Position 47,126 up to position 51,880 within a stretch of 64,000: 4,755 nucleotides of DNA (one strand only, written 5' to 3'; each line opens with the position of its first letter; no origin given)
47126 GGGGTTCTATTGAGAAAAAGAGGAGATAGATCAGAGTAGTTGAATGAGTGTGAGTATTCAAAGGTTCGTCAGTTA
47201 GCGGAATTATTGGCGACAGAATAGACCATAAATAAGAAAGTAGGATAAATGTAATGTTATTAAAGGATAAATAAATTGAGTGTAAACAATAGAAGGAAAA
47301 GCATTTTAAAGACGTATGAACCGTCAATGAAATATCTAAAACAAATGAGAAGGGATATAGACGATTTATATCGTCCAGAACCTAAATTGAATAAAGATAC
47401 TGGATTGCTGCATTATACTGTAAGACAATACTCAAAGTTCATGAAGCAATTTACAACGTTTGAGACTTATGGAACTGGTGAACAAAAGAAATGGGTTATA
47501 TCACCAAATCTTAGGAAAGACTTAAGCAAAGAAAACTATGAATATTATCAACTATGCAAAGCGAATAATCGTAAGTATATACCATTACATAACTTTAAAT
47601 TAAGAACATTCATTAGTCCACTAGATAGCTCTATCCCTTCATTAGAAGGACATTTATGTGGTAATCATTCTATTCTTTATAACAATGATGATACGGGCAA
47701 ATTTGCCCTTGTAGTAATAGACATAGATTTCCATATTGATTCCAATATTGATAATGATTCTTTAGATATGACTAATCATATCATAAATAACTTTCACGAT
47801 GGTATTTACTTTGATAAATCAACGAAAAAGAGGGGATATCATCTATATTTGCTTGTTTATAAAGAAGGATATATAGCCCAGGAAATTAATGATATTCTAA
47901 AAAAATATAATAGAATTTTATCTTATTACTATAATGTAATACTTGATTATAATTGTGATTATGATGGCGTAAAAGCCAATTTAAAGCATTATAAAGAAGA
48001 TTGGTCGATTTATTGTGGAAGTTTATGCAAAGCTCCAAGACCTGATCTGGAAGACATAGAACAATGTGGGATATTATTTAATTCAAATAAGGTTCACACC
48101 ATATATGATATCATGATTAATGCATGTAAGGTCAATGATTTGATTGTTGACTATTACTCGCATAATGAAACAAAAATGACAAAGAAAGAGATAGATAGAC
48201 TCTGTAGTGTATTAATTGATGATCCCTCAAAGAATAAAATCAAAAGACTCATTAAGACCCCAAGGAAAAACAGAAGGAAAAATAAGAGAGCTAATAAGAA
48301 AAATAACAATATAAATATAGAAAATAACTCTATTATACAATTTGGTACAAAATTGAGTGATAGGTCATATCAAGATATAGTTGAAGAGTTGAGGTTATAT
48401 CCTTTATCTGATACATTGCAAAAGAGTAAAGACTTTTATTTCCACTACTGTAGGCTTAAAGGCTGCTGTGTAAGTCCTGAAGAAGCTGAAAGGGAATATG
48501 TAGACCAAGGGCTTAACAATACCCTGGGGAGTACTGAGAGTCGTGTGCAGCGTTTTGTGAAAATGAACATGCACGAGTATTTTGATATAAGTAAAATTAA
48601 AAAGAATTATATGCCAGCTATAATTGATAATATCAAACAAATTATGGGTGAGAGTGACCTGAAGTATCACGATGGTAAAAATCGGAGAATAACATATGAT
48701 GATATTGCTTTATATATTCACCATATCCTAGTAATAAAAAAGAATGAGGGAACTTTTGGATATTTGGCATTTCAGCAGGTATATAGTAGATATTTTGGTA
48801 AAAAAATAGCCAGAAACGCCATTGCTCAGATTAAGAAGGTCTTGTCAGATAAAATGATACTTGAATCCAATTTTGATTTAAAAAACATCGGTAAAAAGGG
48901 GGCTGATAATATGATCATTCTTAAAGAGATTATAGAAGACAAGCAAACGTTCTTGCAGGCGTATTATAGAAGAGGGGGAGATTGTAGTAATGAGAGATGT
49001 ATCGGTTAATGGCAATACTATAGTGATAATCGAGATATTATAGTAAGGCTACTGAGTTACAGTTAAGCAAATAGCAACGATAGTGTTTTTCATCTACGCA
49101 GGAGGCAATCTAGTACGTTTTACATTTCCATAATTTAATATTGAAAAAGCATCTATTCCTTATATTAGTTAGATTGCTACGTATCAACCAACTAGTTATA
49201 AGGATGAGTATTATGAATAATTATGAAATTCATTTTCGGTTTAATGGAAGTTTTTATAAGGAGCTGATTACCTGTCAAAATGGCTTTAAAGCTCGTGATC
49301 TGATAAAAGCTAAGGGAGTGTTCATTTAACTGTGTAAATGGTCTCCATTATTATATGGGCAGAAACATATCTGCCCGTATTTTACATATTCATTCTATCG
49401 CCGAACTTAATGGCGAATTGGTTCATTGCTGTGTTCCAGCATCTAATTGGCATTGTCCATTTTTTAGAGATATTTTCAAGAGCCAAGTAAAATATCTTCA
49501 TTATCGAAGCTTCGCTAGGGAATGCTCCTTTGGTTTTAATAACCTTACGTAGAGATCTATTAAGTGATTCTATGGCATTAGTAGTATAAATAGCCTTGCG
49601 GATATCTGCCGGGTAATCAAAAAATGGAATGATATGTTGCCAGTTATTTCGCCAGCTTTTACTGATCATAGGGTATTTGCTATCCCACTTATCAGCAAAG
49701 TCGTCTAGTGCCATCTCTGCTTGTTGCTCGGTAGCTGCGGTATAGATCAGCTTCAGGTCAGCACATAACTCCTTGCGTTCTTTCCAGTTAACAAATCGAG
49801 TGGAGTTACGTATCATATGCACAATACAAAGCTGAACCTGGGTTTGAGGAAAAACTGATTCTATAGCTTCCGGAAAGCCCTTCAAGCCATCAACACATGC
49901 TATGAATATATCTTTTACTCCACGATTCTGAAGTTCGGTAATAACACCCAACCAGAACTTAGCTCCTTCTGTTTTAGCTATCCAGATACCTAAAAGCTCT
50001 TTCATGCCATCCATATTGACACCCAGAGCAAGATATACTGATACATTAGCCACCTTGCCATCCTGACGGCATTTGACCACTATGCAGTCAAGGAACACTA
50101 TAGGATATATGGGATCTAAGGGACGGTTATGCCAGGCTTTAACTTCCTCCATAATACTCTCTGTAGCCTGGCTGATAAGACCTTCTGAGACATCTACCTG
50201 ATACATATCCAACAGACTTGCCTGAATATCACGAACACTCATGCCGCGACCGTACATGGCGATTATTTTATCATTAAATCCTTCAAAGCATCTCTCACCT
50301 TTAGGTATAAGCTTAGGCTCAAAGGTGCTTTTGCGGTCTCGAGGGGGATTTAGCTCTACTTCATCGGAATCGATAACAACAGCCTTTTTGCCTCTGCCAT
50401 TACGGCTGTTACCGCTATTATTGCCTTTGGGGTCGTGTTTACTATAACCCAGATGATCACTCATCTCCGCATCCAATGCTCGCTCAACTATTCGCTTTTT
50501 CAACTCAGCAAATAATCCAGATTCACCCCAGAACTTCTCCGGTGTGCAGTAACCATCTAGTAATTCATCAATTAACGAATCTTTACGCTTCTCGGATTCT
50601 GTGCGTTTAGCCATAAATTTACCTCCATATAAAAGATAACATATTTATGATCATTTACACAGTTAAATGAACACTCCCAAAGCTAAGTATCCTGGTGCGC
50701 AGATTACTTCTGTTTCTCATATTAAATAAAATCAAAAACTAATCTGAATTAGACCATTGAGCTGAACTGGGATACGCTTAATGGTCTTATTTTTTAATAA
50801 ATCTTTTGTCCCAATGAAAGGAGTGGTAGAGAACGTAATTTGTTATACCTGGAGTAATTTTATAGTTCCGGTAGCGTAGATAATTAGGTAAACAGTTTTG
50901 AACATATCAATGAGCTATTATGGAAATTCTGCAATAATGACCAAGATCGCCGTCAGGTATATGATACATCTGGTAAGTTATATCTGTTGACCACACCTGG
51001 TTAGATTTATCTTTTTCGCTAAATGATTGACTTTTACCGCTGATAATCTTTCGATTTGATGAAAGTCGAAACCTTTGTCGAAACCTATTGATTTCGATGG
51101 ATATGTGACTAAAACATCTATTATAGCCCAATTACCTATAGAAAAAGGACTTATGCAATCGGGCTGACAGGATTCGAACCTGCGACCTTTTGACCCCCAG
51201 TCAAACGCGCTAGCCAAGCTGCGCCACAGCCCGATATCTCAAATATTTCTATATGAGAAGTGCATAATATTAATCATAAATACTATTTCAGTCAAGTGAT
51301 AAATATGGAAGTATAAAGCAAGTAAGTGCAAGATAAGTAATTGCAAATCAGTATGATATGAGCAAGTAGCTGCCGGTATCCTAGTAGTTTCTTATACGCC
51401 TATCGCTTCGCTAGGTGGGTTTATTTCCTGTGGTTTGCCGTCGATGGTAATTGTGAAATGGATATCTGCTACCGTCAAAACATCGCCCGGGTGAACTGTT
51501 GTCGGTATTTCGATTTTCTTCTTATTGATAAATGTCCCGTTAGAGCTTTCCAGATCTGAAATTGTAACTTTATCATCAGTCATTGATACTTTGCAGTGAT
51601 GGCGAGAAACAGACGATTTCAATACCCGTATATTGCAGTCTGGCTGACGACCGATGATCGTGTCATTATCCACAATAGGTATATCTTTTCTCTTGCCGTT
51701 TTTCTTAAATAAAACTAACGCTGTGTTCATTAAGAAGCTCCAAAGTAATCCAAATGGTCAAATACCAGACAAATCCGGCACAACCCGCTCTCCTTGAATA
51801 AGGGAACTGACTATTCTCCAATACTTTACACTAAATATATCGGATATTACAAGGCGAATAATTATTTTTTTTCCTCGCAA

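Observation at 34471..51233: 16.7 kb integrative island in tRNA-Pro(GGG) with exact attL/attR footprint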

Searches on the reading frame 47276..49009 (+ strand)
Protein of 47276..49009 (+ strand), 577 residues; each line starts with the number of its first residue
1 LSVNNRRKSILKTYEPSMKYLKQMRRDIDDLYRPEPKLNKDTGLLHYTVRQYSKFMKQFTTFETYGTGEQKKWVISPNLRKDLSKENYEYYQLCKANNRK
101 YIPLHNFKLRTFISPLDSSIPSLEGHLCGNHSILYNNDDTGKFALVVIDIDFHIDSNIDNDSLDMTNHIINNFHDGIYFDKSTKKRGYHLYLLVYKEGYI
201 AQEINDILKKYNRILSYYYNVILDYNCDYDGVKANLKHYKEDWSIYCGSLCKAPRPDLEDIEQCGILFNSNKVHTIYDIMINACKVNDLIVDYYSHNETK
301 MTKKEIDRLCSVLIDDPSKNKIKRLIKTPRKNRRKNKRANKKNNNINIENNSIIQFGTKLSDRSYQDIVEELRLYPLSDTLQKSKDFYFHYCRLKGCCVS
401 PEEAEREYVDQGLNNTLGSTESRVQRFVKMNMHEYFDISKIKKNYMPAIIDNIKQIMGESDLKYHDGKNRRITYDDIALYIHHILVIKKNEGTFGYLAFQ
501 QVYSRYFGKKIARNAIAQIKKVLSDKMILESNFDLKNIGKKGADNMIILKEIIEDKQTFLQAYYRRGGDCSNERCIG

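Call 7: search_protein_families(library=pfam, proteins=[window:47276-49009:+], max_evalue=0.01)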
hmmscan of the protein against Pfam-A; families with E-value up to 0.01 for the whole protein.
window:47276-49009:+ (577 aa): 0 families

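Call 8: search_protein_families(library=padloc, proteins=[window:47276-49009:+], max_evalue=0.01)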
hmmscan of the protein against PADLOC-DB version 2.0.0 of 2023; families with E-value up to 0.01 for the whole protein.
window:47276-49009:+ (577 aa): 0 families

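Call 10: search_protein_families(library=ncbifam, proteins=[window:47276-49009:+], max_evalue=0.1)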
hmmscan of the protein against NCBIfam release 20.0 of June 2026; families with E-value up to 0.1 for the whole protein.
window:47276-49009:+ (577 aa): 0 families

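Call 11: search_protein_families(library=phrogs, proteins=[window:47276-49009:+], max_evalue=0.1)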
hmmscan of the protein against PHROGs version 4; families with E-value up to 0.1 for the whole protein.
window:47276-49009:+ (577 aa): 1 family
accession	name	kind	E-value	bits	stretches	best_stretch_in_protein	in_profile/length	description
phrog_7634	-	unknown function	0.046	15.1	0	11-36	31-56/87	-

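Call 85: search_protein_families(library=pfam, proteins=[window:47276-49006:+], max_evalue=10)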
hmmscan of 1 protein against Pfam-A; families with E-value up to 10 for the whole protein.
window:47276-49006:+ (577 aa): 1 family
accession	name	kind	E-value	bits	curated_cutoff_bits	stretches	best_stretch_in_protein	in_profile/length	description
PF01896.25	DNA_primase_S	-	0.35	11.6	26.8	1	255-338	82-156/163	DNA primase small subunit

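Call 86: search_solved_structures(query=window:47276-49006:+, max_evalue=10)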
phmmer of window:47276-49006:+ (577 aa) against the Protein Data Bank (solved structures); distinct sequences matched with E-value up to 10: 1.
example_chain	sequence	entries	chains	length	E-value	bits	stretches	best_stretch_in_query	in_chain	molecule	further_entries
5zgb_E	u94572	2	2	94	0.1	14.3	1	247-343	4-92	PsaE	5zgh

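Call 88: search_dna_similar(query=window:47276-49006:+, collection=plasmids, mode=protein, max_rows=8, max_evalue=0.01)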
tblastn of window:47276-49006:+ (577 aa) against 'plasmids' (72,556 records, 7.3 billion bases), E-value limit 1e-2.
No match.

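Call 89: search_dna_similar(query=window:47276-49006:+, collection=phages, mode=protein, max_rows=8, max_evalue=0.01)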
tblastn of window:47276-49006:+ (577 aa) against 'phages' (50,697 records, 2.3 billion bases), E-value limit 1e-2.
No match.

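Call 90: find_related_loci(query=window:47276-49006:+, collection=viral_contigs, flank=10000)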
Query window:47276-49006:+ (577 aa) in viral_contigs; peptide patterns used: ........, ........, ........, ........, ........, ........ (x = any residue, [..] = any of these).
39 stretches matched a pattern, but none encodes a relative of the query by tblastn (E <= 1e-3).

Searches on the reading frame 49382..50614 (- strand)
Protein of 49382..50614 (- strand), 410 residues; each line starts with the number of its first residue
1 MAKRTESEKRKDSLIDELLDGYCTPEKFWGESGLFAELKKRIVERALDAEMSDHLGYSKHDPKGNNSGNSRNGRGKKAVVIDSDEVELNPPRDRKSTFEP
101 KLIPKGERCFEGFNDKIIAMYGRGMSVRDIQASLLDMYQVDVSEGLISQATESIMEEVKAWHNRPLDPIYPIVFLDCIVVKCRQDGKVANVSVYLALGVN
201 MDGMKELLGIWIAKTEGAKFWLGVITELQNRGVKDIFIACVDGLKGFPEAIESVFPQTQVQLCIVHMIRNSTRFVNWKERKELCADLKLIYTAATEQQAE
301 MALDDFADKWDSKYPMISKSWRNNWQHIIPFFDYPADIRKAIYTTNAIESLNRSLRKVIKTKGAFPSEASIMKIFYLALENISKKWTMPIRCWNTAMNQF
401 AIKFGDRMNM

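Call 7: search_protein_families(library=pfam, proteins=[window:49382-50614:-], max_evalue=0.01)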
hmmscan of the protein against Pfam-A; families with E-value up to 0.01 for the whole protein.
window:49382-50614:- (410 aa): 2 families
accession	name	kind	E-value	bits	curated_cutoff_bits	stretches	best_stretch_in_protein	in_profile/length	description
PF00872.24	Transposase_mut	-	2.6e-115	385.8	21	1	29-387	20-377/379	Transposase, Mutator family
PF10551.15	MULE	-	9.4e-06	26.4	27.6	1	192-270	16-99/99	MULE transposase domain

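Call 8: search_protein_families(library=padloc, proteins=[window:49382-50614:-], max_evalue=0.01)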
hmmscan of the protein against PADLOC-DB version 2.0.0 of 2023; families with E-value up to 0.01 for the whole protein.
window:49382-50614:- (410 aa): 0 families

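Call 10: search_protein_families(library=ncbifam, proteins=[window:49382-50614:-], max_evalue=0.1)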
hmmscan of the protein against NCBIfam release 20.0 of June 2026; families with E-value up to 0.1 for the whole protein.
window:49382-50614:- (410 aa): 6 families
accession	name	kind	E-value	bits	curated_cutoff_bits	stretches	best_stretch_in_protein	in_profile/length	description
NF033543.2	transpos_IS256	equivalog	3.5e-125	417.5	150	1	51-382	1-337/338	IS256 family transposase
NF041731.2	transpos_ISH6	equivalog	4.1e-10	39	240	1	125-384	128-405/414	ISH6 family transposase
NF033544.1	transpos_IS1249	exception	5e-10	39.1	300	1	205-365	116-267/382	IS1249 family transposase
NF048019.1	IS256_Zn_var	equivalog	2.8e-05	23.5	150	1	207-315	115-216/304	IS256 family transposase, variant Zn-binding type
NF033587.1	transpos_IS6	equivalog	0.00037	20.3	125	1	118-270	15-158/202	IS6 family transposase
NF033517.1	transpos_IS66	equivalog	0.071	12.2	180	0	119-164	98-142/387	IS66 family transposase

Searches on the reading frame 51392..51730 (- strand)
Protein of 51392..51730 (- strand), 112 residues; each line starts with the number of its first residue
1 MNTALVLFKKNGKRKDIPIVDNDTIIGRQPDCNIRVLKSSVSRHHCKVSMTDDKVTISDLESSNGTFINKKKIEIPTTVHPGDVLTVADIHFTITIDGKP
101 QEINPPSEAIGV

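Call 14: search_protein_families(library=pfam, proteins=[window:51392-51730:-], max_evalue=0.001)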
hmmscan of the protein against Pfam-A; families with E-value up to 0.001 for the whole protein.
window:51392-51730:- (112 aa): 2 families
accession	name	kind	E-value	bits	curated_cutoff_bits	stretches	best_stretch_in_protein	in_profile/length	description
PF00498.31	FHA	-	1.1e-19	71.1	20.7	1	24-87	1-66/67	FHA domain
PF16697.10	Yop-YscD_cpl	-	8e-14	52.1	33.2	1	16-94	11-90/94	Inner membrane component of T3SS, cytoplasmic domain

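Call 16: find_encoding_contigs(protein=window:51392-51730:-, flank=10000, max_places=10)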
Protein window:51392-51730:- (112 aa): no gene with exactly this product is on record in the collection.

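Call 24: find_homologous_proteins(query=window:51392-51730:-)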
Query window:51392-51730:- (112 aa): 9 proteins with E <= 0.001 among 14 candidates.
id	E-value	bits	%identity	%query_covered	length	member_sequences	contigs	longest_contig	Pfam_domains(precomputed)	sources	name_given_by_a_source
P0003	2.8e-67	241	100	100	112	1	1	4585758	PF00498.32,PF16697.11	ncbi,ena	-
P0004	2.1e-59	216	86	100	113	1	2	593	PF00498.32,PF16697.11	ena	-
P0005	1.1e-51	191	75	100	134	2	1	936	PF00498.32,PF16697.11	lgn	-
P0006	7.4e-51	188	78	100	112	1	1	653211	PF00498.32,PF16697.11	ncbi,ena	-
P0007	7.1e-44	166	72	95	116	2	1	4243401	PF00498.32,PF16697.11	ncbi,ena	-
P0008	3.1e-23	100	47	100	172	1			PF00498.32,PF16697.11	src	-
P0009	5.8e-22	95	47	96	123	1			PF00498.32,PF16697.11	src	-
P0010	7.6e-22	95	46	100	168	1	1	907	PF00498.32,PF16697.11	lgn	-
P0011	1.3e-4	40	46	45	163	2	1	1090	PF00498.32,PF16697.11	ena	-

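Call 25: find_encoding_contigs(protein=P0006, flank=10000, max_places=4)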
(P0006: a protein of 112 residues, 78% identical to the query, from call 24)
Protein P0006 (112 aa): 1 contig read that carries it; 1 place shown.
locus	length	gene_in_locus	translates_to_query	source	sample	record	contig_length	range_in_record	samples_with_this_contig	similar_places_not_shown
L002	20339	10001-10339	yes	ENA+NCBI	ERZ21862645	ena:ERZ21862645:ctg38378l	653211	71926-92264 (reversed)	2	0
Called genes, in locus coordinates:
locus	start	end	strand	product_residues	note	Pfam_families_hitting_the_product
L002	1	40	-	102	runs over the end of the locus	-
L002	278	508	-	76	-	-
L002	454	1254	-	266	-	-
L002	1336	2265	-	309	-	PF02562:PhoH, PF13604:AAA_30, PF00270:DEAD (faint), PF13245:AAA_19, PF13401:AAA_22 (faint)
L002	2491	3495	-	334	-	PF01479:S4, PF00849:PseudoU_synth_2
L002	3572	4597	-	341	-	-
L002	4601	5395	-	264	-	PF03807:F420_oxidored, PF14748:P5CR_dimer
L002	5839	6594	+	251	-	PF08448:PAS_4, PF12833:HTH_18, PF00165:HTH_AraC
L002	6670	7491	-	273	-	PF00459:Inositol_P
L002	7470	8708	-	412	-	-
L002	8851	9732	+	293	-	PF04545:Sigma70_r4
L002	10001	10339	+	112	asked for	PF16697:Yop-YscD_cpl, PF00498:FHA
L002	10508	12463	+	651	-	PF00027:cNMP_binding, PF00571:CBS, PF03445:DUF294, PF10335:DUF294_C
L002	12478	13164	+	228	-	PF00929:RNase_T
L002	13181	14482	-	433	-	PF03446:NAD_binding_2, PF03721:UDPG_MGDP_dh_N, PF00984:UDPG_MGDP_dh, PF03720:UDPG_MGDP_dh_C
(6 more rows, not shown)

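Call 26: find_encoding_contigs(protein=P0007, flank=10000, max_places=4)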
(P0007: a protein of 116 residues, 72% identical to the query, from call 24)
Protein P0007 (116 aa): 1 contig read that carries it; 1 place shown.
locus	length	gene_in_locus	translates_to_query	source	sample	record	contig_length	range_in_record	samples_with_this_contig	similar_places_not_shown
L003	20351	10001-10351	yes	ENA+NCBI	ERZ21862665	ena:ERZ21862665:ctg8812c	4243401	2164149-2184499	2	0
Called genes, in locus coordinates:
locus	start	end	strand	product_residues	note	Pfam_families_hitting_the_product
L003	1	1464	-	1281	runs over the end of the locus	PF01074:Glyco_hydro_38N, PF09261:Alpha-mann_mid, PF07748:Glyco_hydro_38C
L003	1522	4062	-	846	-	PF00381:PTS-HPr, PF05524:PEP-utilisers_N, PF00391:PEP-utilizers, PF02896:PEP-utilizers_C, PF00359:PTS_EIIA_2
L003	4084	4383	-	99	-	PF02302:PTS_IIB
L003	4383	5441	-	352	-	PF02378:PTS_EIIC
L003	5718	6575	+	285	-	PF12833:HTH_18, PF00165:HTH_AraC (weak)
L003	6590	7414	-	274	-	PF00459:Inositol_P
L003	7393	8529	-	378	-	-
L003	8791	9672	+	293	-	PF04545:Sigma70_r4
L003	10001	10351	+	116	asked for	PF16697:Yop-YscD_cpl, PF00498:FHA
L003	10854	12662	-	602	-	PF00587:tRNA-synt_2b, PF04073:tRNA_edit, PF03129:HGTP_anticodon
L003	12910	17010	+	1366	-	PF00160:Pro_isomerase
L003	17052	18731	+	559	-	PF02321:OEP (weak)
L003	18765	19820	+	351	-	PF01008:IF-2B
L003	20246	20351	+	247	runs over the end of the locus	PF08448:PAS_4, PF13426:PAS_9 (weak), PF12833:HTH_18, PF00165:HTH_AraC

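Call 52: find_related_loci(query=A6, collection=genome_contigs, flank=10000)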
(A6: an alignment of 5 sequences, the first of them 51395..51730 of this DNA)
Query A6 (112 aa) in genome_contigs; peptide patterns used: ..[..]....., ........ (x = any residue, [..] = any of these).
308 stretches matched a pattern; 11 encode a relative of the query (tblastn E <= 1e-3); 11 distinct loci.
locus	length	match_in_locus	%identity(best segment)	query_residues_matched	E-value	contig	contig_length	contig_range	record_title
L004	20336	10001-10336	78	1-112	4e-56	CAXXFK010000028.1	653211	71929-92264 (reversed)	MAG: Sedimentisphaerales bacterium isolate b913d1aa-c6fb-43ae-b699-25cabd59f994 genome assembly, contig: contig_28, whol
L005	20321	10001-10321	72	1-106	6e-50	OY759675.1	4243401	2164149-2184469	MAG: Sedimentisphaerales bacterium isolate f0e5d044-1a19-4baf-a299-9636c83af3ad genome assembly, chromosome: 1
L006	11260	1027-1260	39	20-98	1e-16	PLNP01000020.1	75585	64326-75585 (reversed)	MAG: Rhodanobacteraceae bacterium isolate fen_1225 73.20120800_E1X.35_contig_2334, whole genome shotgun sequence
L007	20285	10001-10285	40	15-106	4e-16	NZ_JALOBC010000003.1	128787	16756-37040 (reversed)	MAG: Dokdonella sp. isolate SO_2017_LW2 bin 73 scaffold_282_c1_LW138R_2017, whole genome shotgun sequence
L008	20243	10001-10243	33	4-85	3e-14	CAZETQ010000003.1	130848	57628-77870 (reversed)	MAG TPA_asm: uncultured Solibacteraceae bacterium isolate SRP344714_co2_510 genome assembly, contig: NODE_272_length_130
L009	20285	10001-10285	37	12-104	1e-13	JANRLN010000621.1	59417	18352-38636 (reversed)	MAG: Planctomycetaceae bacterium isolate bins.205 k141_1325659, whole genome shotgun sequence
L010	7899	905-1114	39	19-88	3e-12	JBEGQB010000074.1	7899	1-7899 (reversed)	MAG: Actinomycetota bacterium isolate pamunkeyriver_2019_sw_WHONDRS-S19S_0054_A_bin.54 scaffold_0003850, whole genome sh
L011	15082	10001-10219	37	25-95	8e-12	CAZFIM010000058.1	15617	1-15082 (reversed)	MAG TPA_asm: uncultured Dehalococcoidales bacterium isolate binchicken_co27_241 genome assembly, contig: NODE_6685_lengt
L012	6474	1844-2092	37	18-99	2e-11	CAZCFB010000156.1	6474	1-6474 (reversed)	MAG TPA_asm: uncultured Kofleriaceae bacterium isolate SRP077602_co7_524 genome assembly, contig: NODE_48320_length_6474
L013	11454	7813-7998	37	19-81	1e-10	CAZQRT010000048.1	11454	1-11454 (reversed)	MAG TPA_asm: uncultured Erysipelotrichales bacterium isolate SRP314395_co1_228 genome assembly, contig: NODE_5258_length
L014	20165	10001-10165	35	25-89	1e-9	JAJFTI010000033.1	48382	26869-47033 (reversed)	MAG: Eubacteriales bacterium isolate bin.182 k141_4345389, whole genome shotgun sequence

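Call 53: find_encoding_contigs(protein=P0004, flank=10000, max_places=4)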
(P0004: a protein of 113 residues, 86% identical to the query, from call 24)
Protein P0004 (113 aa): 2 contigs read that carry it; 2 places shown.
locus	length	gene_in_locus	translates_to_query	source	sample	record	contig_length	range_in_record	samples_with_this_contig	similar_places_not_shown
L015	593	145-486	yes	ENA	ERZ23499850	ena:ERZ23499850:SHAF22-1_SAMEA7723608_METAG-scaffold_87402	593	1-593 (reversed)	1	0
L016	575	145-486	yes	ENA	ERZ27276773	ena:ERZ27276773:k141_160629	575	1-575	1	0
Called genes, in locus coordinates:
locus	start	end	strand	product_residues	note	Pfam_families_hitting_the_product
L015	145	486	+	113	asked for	PF16697:Yop-YscD_cpl, PF00498:FHA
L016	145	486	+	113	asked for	PF16697:Yop-YscD_cpl, PF00498:FHA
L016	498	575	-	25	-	?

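Call 54: find_encoding_contigs(protein=P0005, flank=10000, max_places=4)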
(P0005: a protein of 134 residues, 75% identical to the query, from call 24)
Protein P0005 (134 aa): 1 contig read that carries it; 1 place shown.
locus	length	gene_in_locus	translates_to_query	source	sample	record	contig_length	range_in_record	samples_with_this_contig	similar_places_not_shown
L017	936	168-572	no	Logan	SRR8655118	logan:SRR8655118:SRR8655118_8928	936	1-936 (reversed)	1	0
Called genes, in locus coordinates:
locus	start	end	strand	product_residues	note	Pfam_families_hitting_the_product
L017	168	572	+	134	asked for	PF16697:Yop-YscD_cpl, PF00498:FHA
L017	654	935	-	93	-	?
